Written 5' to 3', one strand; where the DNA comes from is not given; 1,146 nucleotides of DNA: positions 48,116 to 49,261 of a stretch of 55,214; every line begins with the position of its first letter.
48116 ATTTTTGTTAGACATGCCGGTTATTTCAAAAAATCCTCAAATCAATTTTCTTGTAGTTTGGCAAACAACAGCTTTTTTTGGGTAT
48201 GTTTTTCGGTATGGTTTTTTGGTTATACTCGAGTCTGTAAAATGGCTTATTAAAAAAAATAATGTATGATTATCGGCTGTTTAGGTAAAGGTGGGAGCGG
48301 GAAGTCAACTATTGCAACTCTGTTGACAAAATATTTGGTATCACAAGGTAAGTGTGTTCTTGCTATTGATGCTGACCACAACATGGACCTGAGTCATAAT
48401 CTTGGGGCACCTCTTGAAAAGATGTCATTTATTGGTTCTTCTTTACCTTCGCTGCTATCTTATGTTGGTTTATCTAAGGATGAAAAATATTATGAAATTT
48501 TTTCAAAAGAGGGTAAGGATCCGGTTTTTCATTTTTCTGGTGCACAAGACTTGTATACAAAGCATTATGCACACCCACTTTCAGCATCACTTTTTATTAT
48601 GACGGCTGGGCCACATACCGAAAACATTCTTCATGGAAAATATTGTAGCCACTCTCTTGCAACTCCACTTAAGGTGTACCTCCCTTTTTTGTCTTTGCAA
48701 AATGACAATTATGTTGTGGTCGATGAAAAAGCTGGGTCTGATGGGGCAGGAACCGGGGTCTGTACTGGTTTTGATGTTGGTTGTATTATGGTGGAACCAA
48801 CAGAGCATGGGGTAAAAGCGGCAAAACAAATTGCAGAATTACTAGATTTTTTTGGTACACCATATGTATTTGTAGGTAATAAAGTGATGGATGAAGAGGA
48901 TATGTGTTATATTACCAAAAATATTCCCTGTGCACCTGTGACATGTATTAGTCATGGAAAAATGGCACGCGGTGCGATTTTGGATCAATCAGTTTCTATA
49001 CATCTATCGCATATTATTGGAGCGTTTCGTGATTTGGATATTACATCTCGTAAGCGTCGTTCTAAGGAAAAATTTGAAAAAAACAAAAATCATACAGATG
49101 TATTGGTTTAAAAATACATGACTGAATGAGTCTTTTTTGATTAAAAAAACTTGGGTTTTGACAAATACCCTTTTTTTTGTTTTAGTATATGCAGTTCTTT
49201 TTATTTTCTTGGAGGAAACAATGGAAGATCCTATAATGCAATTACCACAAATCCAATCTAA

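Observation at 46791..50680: tRNA-Trp-adjacent cluster: two orphan proteins flanking a DUF1360-like membrane protein coupled to a CooC/MinD-type ATPase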

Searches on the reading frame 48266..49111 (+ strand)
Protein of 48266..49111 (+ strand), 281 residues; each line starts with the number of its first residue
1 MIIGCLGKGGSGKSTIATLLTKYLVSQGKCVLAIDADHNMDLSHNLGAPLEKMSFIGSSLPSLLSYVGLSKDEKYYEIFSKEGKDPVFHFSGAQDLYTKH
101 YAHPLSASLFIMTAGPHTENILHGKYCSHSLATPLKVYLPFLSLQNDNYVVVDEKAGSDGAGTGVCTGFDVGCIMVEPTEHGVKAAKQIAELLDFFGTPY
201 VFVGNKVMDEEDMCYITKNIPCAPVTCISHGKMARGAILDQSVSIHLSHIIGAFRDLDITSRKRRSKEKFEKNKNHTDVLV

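Call 4: search_protein_families(library=pfam, proteins=[window:48266-49111:+], max_evalue=1)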
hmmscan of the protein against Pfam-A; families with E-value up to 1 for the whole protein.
window:48266-49111:+ (281 aa): 18 families
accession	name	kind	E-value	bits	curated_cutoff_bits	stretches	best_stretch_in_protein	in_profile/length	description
PF01656.29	CbiA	-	4.2e-09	36.9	25.4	1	6-47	5-46/125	CobQ/CobB/MinD/ParA nucleotide binding domain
PF13614.12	AAA_31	-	1.2e-06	29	27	1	8-51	10-53/177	AAA domain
PF16575.11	CLP1_P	-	0.00028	21.2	26.6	1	7-38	1-32/188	mRNA cleavage and polyadenylation factor CLP1 P-loop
PF09140.17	MipZ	-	0.00039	20.2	20.7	1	7-48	8-50/262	ATPase MipZ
PF01583.26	APS_kinase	-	0.00071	20.1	21.1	1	6-47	8-50/152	Adenylylsulphate kinase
PF00142.24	Fer4_NifH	-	0.00073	19.5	25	1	2-42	2-42/271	4Fe-4S iron sulfur cluster binding proteins, NifH/frxC family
PF10609.15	ParA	-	0.00078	19.4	27.1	1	7-37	11-41/246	NUBPL iron-transfer P-loop NTPase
PF02374.21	ArsA_ATPase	-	0.023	14.3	24.3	1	6-45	7-46/305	Anion-transporting ATPase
PF20720.3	nSTAND3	-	0.025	14.7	27.2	1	6-35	23-52/155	Novel STAND NTPase 3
PF06414.18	Zeta_toxin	-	0.028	14.3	22.3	1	7-38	23-53/199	Zeta toxin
PF07015.17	VirC1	-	0.037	13.8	24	1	4-44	6-46/231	VirC1 protein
PF01935.23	DUF87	-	0.039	14.5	23.2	1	4-36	27-60/220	Helicase HerA, central domain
PF00005.33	ABC_tran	-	0.058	14.4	25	1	2-37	13-48/137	ABC transporter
PF03308.22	MeaB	-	0.08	12.4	23.1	1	2-36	35-71/273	Methylmalonyl Co-A mutase-associated GTPase MeaB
PF00485.24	PRK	-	0.097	12.9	22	1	2-41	1-42/196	Phosphoribulokinase / Uridine kinase family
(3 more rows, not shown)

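Call 5: search_protein_families(library=ncbifam, proteins=[window:48266-49111:+], max_evalue=1)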
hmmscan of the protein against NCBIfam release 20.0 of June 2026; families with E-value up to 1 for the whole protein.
window:48266-49111:+ (281 aa): 45 families (the best 25 are shown)
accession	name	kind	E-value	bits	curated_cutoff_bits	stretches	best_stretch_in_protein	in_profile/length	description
NF041546.1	ParA_partition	equivalog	1.5e-07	31.1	180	1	7-44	7-44/203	ParA family partition ATPase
TIGR03371.1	cellulose_yhjQ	equivalog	2.5e-07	30.4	157.85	1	8-53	10-55/246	cellulose biosynthesis protein BcsQ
NF010443.0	PRK13869.1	subfamily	3.3e-05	22.8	446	1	8-48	130-170/405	plasmid-partitioning protein RepA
TIGR03453.1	partition_RepA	equivalog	0.00015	20.8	348.45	1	8-47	113-152/387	plasmid partitioning protein RepA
TIGR01969.1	minD_arch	subfamily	0.00016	20.9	201.75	1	6-40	7-41/251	cell division ATPase MinD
NF050088.1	Get3_fold_NosAFP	equivalog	0.00025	20.1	325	1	2-52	4-54/364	Get3/ArsA fold putative tail anchor-mediating ATPase NosAFP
NF047398.1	AAA_KGGVGR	domain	0.00034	21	90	1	8-37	11-40/190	KGGVGR-motif variant AAA ATPase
NF010461.0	PRK13886.1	subfamily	0.0013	18.2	360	1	6-37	9-40/241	conjugal transfer protein TraL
TIGR01968.1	minD_bact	equivalog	0.0018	17.7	212.9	1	5-38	7-40/261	septum site-determining protein MinD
NF009701.0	PRK13230.1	subfamily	0.0023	17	350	1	5-47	6-48/291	nitrogenase reductase-like protein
NF053622.1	ATPseBagAMYCTU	equivalog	0.0029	17.1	400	1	7-39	14-46/325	ATPase BagA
TIGR01281.1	DPOR_bchL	equivalog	0.0034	16.8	345.15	1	1-46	1-46/268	ferredoxin:protochlorophyllide reductase (ATP-dependent) iron-sulfur ATP-binding protein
NF033200.1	F430_CfbC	exception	0.0038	16.6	402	1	3-46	3-46/260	Ni-sirohydrochlorin a,c-diamide reductive cyclase ATP-dependent reductase subunit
TIGR02016.1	BchX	equivalog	0.0046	16.3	331.2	1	2-46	2-46/296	chlorophyllide a reductase iron protein subunit X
NF041136.1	MrpORP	equivalog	0.0049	16.2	450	1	7-37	13-43/365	iron-sulfur cluster carrier protein MrpORP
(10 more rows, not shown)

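Call 6: search_protein_families(library=padloc, proteins=[window:48266-49111:+], max_evalue=1)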
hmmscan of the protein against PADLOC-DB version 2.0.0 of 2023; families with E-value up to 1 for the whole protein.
window:48266-49111:+ (281 aa): 2 families
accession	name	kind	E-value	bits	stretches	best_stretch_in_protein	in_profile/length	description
PDLC04559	PDC-M28B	-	0.0006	17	1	8-37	137-166/438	-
PDLC04560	PDC-M28B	-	0.06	10.7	1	8-39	23-54/327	-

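Call 7: search_solved_structures(query=window:48266-49111:+, max_evalue=1, show_alignments=2)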
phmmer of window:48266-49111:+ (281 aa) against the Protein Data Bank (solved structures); distinct sequences matched with E-value up to 1: 39.
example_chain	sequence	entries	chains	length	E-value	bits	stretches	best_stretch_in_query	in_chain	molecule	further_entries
3kje_A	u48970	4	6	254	9.3e-07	32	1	3-222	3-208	CO dehydrogenase/acetyl-CoA synthase complex, accessory protein CooC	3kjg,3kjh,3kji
3cmt_A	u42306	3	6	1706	0.0056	19.6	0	3-49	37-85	Protein recA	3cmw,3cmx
4v03_A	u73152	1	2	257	0.0081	19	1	3-40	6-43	SITE-DETERMINING PROTEIN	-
3kb1_A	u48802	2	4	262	0.013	18.4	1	6-60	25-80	Nucleotide-binding protein | Iron-sulfur cluster carrier protein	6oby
3cmv_A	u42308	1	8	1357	0.037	16.9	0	3-49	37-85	Protein recA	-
1f48_A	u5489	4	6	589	0.038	16.9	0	6-70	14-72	ARSENITE-TRANSLOCATING ATPASE | ARSENICAL PUMP-DRIVING ATPASE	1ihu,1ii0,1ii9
9nbl_A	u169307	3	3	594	0.042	16.7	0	6-47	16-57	Arsenite transporter ATPase-like protein,arsA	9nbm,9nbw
1g3q_A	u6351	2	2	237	0.057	16.3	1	6-45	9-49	CELL DIVISION INHIBITOR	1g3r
4v02_A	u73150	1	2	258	0.079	15.8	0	3-38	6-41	SITE-DETERMINING PROTEIN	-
1ion_A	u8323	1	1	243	0.085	15.7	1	6-46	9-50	PROBABLE CELL DIVISION INHIBITOR MIND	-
2ph1_A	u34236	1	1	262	0.11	15.3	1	6-38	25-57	Nucleotide-binding protein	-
1wcv_1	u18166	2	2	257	0.13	15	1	7-52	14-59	SEGREGATION PROTEIN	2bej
5eum_A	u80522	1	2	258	0.16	14.8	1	3-67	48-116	Lipid A export ATP-binding/permease protein MsbA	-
6non_A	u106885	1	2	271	0.26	14.1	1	5-52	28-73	Cobyrinic acid ac-diamide synthase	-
6bs3_A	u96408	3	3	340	0.26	14.1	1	6-43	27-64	Putative ATPase Rv3679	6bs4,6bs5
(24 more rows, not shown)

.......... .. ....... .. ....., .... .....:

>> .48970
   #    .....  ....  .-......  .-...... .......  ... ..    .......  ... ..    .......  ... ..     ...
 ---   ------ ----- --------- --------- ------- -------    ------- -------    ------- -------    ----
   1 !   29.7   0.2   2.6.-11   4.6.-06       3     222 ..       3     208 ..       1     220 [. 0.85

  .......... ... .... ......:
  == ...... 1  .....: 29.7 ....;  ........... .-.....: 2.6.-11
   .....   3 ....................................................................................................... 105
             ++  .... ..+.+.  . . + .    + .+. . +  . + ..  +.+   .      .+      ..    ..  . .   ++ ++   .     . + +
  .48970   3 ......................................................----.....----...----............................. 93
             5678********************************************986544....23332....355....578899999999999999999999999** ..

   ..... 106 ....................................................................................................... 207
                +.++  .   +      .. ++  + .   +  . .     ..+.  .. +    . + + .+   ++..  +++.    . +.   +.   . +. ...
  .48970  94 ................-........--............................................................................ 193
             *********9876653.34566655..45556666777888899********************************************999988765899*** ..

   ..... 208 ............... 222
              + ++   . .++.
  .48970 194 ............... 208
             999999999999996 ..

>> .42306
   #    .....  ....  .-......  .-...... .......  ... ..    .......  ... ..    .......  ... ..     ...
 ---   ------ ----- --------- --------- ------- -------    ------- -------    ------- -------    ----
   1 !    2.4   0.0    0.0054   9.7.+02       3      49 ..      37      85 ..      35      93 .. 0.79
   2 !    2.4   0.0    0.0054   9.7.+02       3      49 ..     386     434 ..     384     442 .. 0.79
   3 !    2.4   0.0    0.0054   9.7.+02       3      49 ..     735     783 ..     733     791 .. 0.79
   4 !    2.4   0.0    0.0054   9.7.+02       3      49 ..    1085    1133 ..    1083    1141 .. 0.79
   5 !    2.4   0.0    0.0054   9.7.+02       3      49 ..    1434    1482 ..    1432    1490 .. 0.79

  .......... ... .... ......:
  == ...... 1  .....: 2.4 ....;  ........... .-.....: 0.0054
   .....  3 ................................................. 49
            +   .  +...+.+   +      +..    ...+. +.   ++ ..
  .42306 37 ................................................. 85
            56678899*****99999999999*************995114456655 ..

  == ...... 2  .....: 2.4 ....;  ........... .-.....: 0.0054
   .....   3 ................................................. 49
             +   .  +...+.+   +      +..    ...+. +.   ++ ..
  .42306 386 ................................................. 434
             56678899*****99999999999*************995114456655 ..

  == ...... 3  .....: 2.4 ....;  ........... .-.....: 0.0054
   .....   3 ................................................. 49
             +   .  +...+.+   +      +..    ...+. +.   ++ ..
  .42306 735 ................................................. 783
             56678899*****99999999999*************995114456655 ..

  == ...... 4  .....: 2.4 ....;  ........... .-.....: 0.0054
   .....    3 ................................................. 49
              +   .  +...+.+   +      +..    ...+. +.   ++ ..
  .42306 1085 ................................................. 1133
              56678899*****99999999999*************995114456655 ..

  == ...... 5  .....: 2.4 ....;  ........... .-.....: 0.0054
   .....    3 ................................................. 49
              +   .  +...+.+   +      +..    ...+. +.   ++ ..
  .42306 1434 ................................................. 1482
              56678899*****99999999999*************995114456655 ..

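Call 20: find_homologous_proteins(query=window:48266-49111:+, max_evalue=0.001)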
Query window:48266-49111:+ (281 aa): 897 proteins with E <= 0.001 among 2439 candidates; the best 120 are listed.
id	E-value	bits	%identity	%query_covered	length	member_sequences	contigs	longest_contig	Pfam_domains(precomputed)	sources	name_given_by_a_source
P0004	9.8e-188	640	100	100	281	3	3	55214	PF01656.30,PF13614.13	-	-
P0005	2.0e-116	407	65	100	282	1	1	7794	PF01656.30,PF13614.13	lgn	-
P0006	1.1e-109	384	64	100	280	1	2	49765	PF01656.30,PF13614.13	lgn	-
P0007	1.6e-90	322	53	98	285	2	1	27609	PF01656.30,PF13614.13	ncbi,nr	ncbi:AAA family ATPase [Patescibacteria group bacterium]|nr:AAA family ATPase [Patescibacteria group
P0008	1.5e-89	318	53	98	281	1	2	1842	PF01656.30,PF13614.13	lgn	-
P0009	1.7e-89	318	52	98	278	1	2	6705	PF00142.25,PF10609.16,PF01656.30,PF13614.13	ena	-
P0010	7.7e-88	313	51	98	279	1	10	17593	PF01656.30,PF13614.13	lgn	-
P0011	1.5e-85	305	52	99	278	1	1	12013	PF01656.30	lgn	-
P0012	3.4e-84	301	54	98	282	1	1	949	PF01656.30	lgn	-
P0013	2.3e-82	295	51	98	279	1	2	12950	PF01656.30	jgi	jgi:CO dehydrogenase maturation factor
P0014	7.3e-82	293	53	95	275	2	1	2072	PF01656.30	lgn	-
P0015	1.5e-80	289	50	98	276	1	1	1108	PF01656.30,PF13614.13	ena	-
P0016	1.5e-76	276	48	99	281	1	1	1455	-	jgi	jgi:CO dehydrogenase maturation factor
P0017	2.4e-76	275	49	100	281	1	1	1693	PF01656.30,PF02374.22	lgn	-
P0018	1.8e-73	266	48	97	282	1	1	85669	PF01656.30,PF13614.13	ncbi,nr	ncbi:hypothetical protein K2P47_00825 [Patescibacteria group bacterium]|nr:hypothetical protein [Pat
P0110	6.2e-65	238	48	96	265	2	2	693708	PF01656.30,PF13614.13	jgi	jgi:CO dehydrogenase maturation factor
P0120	1.3e-64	237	45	99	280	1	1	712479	PF01656.30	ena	-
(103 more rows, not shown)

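Call 22: find_encoding_contigs(protein=P0006, flank=6000, max_places=2)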
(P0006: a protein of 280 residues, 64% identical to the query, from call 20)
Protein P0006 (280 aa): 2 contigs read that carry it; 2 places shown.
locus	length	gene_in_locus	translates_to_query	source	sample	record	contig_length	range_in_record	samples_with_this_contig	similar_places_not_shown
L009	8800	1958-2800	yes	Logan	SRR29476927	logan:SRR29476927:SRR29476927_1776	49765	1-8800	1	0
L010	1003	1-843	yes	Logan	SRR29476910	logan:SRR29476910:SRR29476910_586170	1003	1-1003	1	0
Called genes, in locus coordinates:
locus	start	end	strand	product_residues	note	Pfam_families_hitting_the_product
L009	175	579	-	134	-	PF01475:FUR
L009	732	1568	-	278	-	-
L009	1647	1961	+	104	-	-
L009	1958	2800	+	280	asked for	PF01656:CbiA, PF13614:AAA_31 (weak)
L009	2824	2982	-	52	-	-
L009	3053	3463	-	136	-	PF02308:MgtC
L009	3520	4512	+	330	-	PF00152:tRNA-synt_2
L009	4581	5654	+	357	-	PF01926:MMR_HSR1, PF02421:FeoB_N, PF06071:YchF-GTPase_C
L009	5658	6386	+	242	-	PF01988:VIT1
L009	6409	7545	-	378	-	PF01555:N6_N4_Mtase, PF01170:UPF0020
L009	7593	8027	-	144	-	-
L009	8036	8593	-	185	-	-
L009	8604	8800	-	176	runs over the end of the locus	-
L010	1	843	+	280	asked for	PF01656:CbiA, PF13614:AAA_31 (weak)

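Call 23: find_encoding_contigs(protein=P0007, flank=6000, max_places=2)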
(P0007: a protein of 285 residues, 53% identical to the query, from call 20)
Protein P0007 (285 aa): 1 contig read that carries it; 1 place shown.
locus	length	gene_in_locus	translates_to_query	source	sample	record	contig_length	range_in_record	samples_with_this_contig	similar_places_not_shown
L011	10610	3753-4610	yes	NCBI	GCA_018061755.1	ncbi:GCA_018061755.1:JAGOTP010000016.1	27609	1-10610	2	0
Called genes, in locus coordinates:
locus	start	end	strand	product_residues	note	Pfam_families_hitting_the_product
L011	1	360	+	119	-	PF00689:Cation_ATPase_C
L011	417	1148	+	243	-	PF04402:SIMPL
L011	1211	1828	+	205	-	PF09997:DUF2238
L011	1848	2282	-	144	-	PF01475:FUR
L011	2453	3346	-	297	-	-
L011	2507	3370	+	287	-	-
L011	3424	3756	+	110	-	-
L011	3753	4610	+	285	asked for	PF01656:CbiA, PF13614:AAA_31 (weak)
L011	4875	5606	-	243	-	PF08713:DNA_alkylation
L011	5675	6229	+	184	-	PF01330:RuvA_N, PF21176:RecR_HhH (faint), PF14520:HHH_5, PF00633:HHH (weak)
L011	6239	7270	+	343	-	PF02388:FemAB, PF13480:Acetyltransf_6, PF02388:FemAB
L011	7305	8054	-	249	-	-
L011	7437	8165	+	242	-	-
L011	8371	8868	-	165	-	PF07291:MauE (weak), PF07681:DoxX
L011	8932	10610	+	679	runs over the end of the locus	PF05345:He_PIG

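Call 24: find_encoding_contigs(protein=P0005, flank=6000, max_places=2)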
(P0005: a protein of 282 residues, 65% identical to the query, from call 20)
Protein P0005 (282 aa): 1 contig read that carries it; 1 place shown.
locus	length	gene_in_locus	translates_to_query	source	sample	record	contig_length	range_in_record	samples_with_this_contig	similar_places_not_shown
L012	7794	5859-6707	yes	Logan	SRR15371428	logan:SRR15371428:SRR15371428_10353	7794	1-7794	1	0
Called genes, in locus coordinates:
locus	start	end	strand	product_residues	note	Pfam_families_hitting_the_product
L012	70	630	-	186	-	PF01195:Pept_tRNA_hydro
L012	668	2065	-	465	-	PF00009:GTP_EFTU, PF01926:MMR_HSR1, PF02421:FeoB_N, PF04548:AIG1 (weak), PF00009:GTP_EFTU, PF01926:MMR_HSR1, PF02421:FeoB_N, PF14714:KH_dom-like, +6 more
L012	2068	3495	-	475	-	PF03816:LytR_cpsA_psr, PF13399:LytR_C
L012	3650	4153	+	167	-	PF18923:DUF5673 (weak)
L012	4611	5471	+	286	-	-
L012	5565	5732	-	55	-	-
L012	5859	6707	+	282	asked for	PF01656:CbiA, PF13614:AAA_31 (weak)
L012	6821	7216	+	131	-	-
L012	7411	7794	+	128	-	?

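Call 70: find_encoding_contigs(protein=P0120, flank=5000, max_places=1)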
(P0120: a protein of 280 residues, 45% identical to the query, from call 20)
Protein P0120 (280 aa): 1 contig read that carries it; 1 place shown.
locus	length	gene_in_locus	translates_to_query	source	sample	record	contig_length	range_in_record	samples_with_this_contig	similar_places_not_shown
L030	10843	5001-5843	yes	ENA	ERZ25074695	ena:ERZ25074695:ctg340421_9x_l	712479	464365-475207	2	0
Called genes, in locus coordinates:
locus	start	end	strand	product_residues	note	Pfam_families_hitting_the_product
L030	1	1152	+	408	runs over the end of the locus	PF00091:Tubulin, PF12327:FtsZ_C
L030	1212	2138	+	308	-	PF00890:FAD_binding_2 (faint), PF01134:GIDA (faint), PF01266:DAO (faint), PF01946:Thi4 (faint), PF03486:HI0933_like (faint), PF07992:Pyr_redox_2, PF13738:Pyr_redox_3, PF00070:Pyr_redox, +2 more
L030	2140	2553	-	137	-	PF01475:FUR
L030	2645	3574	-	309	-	PF00413:Peptidase_M10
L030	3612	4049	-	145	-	PF08818:DUF1801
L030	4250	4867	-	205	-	-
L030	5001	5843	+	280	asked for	PF01656:CbiA (weak)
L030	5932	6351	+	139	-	-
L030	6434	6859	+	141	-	PF00293:NUDIX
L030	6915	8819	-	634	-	PF00005:ABC_tran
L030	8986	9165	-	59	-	-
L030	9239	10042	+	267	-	PF00483:NTP_transferase, PF01128:IspD, PF02348:CTP_transf_3 (weak), PF12804:NTP_transf_3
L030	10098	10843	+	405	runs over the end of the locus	PF02812:ELFV_dehydrog_N, PF00208:ELFV_dehydrog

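Call 71: find_encoding_contigs(protein=P0110, flank=5000, max_places=1)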
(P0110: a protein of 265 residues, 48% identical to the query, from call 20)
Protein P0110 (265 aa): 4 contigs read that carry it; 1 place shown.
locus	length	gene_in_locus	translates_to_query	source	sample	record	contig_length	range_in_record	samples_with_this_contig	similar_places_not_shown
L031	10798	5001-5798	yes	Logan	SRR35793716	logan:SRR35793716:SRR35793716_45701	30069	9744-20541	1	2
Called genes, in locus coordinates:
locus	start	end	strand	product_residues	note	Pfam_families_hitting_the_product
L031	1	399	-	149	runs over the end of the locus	PF08570:DUF1761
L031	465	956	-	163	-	-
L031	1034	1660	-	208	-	PF01327:Pep_deformylase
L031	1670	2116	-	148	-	PF06983:3-dmu-9_3-mt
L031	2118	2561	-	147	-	PF08327:AHSA1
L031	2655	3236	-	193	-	-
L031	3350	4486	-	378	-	PF07907:YibE_F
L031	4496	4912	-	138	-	PF01475:FUR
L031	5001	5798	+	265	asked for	PF01656:CbiA, PF13614:AAA_31 (weak)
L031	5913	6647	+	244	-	-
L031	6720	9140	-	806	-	PF07581:Glug (faint), PF13205:Big_5, PF01471:PG_binding_1 (weak)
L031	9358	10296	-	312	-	-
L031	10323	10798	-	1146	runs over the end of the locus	-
